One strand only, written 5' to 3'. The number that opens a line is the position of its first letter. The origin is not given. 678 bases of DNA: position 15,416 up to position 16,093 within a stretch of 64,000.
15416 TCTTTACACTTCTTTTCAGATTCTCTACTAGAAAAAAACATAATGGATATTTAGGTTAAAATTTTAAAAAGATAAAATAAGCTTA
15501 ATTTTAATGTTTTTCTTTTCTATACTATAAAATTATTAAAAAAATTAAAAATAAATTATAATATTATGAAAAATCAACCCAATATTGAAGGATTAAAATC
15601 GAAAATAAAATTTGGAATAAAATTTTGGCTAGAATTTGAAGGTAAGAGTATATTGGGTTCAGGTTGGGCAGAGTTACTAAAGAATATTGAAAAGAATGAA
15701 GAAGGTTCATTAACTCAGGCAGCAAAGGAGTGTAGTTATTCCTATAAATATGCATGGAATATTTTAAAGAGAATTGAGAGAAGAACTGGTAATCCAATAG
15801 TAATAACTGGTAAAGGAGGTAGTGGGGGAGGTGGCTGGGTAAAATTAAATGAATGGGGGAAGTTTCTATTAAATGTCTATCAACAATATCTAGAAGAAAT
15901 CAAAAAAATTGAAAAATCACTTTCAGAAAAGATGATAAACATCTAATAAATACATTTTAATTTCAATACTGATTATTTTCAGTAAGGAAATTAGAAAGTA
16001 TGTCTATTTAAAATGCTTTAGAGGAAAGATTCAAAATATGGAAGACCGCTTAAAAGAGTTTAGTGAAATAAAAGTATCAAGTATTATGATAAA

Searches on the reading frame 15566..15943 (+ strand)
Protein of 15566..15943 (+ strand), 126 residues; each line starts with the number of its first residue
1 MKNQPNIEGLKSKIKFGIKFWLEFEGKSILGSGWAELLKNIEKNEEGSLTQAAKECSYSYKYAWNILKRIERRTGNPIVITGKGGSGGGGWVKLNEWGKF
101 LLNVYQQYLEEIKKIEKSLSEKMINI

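Call 23: search_protein_families(library=pfam, proteins=[window:15566-15943:+], max_evalue=0.001)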
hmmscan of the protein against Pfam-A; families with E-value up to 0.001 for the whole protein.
window:15566-15943:+ (126 aa): 1 family
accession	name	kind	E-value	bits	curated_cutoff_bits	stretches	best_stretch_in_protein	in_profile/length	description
PF00126.33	HTH_1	-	8.4e-05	22.9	26.6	1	45-82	12-49/60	Bacterial regulatory helix-turn-helix protein, lysR family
